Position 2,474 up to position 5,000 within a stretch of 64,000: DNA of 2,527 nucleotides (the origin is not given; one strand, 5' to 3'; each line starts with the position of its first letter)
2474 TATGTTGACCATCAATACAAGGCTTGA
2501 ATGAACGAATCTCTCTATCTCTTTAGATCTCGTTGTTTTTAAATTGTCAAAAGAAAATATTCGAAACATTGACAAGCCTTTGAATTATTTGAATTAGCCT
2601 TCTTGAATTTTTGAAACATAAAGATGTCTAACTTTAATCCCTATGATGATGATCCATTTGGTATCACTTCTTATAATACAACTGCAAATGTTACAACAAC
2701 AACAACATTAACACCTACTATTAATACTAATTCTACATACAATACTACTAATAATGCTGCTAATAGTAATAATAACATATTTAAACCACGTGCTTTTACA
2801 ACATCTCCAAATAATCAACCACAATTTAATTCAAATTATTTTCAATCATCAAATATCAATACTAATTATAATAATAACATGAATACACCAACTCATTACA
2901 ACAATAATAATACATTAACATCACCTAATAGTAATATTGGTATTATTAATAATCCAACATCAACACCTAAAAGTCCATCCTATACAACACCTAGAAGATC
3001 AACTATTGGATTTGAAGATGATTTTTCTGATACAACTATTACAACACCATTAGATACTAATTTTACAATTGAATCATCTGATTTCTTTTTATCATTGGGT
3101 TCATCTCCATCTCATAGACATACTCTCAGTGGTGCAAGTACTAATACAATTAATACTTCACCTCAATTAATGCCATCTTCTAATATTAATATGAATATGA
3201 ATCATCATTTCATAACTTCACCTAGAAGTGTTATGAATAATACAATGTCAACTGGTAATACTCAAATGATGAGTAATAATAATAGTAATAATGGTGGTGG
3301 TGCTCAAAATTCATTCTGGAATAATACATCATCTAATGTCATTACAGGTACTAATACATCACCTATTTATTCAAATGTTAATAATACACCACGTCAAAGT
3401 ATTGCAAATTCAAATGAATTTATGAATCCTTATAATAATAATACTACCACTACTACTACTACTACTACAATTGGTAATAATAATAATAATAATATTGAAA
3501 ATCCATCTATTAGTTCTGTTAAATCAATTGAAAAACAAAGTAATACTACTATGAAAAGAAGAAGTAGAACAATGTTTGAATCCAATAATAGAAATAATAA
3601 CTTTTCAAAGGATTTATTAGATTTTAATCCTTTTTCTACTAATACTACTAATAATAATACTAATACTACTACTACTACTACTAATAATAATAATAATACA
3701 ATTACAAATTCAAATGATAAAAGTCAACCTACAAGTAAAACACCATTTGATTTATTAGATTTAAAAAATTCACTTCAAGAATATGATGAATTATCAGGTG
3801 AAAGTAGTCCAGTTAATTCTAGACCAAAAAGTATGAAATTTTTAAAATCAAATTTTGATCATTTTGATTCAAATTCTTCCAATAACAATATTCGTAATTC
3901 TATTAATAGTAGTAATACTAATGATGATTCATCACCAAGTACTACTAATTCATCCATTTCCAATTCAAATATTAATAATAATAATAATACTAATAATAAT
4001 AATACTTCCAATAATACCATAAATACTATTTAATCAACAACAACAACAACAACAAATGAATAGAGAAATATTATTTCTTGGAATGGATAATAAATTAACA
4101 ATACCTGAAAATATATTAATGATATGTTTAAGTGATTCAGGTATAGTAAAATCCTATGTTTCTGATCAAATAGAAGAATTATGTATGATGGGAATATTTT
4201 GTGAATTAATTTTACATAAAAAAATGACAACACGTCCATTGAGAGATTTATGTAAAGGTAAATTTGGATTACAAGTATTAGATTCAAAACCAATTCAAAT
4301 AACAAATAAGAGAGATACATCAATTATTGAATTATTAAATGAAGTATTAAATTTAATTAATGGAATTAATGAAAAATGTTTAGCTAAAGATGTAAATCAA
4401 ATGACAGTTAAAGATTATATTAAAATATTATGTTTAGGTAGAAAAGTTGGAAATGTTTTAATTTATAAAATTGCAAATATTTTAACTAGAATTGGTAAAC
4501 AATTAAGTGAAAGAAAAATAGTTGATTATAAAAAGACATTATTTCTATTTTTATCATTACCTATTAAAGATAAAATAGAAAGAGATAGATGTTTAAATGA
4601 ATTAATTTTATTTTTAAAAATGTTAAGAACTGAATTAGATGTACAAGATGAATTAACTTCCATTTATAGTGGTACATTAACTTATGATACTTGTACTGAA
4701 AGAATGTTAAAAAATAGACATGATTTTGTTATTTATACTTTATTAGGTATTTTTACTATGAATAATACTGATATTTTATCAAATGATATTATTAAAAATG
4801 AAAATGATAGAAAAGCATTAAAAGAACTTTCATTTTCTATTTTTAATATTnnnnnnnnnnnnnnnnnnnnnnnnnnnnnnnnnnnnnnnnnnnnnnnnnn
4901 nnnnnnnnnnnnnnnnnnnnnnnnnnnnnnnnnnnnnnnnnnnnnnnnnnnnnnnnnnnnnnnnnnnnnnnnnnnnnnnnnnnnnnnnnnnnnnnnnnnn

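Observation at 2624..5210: Asn/Thr-rich ORF and GOLPH3-domain ORF separated by 22 bp in overlapping frames, a probable single gene split by a frameshift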

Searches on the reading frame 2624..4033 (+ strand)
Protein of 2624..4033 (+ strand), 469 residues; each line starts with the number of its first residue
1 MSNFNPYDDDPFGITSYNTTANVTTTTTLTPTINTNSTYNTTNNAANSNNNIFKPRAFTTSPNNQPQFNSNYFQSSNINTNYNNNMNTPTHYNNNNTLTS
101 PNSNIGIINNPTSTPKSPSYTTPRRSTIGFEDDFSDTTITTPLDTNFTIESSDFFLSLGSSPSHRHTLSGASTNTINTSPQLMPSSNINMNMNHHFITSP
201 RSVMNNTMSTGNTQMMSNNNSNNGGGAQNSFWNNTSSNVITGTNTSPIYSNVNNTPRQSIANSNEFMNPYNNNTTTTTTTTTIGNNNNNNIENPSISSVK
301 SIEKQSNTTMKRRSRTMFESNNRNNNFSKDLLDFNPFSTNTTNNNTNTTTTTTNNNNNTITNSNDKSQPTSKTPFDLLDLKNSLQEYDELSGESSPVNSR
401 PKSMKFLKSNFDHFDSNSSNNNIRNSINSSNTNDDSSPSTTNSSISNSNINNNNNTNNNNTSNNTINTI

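Call 4: search_protein_families(library=pfam, proteins=[window:2624-4030:+], max_evalue=0.1)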
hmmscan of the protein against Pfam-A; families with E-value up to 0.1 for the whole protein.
window:2624-4030:+ (469 aa): 0 families

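Call 17: find_encoding_contigs(protein=window:2624-4033:+, flank=5000, max_places=10)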
Protein window:2624-4033:+ (469 aa): no gene with exactly this product is on record in the collection.

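Call 54: list_cluster_members(proteins=[P0004, P0001, window:2624-4030:+, window:4056-5207:+, P0002])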
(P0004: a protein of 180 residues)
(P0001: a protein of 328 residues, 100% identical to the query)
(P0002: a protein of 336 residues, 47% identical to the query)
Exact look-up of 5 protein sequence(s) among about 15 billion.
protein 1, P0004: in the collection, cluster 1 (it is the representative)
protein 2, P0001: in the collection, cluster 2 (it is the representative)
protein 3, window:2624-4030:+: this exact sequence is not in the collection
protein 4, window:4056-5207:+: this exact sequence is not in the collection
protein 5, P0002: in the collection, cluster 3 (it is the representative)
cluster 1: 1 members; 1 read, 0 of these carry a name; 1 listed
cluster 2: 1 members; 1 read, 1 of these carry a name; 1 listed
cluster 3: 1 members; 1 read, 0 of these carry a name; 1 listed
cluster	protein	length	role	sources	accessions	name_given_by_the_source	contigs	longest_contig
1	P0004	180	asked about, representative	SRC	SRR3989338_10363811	-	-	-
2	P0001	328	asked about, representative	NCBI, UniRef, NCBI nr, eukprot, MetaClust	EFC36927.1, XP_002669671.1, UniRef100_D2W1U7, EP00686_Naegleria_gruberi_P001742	hypothetical protein NAEGRDRAFT_82043 [Naegleria gruberi] | Uncharacterized protein n=1 Tax=Naegleria gruberi TaxID=5762 RepID=D2W1U7_NAEGR | uncharacterized protein NAEGRDRAFT_82043 [Naegleria gruberi]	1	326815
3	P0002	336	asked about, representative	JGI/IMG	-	-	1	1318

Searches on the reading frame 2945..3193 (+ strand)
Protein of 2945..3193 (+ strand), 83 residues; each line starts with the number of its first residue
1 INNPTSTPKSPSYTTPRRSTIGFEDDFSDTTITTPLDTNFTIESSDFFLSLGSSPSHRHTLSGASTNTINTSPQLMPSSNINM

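Call 55: find_homologous_proteins(query=window:2945-3193:+, max_evalue=0.01)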
Query window:2945-3193:+: no candidate shares three 5-residue words with the query. No homologue found.

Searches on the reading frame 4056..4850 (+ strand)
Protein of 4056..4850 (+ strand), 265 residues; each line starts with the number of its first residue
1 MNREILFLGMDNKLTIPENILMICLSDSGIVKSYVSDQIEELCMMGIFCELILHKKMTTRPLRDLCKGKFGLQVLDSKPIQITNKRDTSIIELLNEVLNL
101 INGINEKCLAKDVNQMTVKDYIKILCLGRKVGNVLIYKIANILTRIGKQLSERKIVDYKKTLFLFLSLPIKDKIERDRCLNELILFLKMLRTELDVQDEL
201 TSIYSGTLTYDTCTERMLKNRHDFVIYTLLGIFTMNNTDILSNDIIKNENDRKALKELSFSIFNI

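Call 9: search_protein_families(library=pfam, proteins=[window:4056-4850:+], max_evalue=10)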
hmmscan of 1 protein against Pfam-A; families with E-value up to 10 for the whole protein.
window:4056-4850:+ (265 aa): 0 families
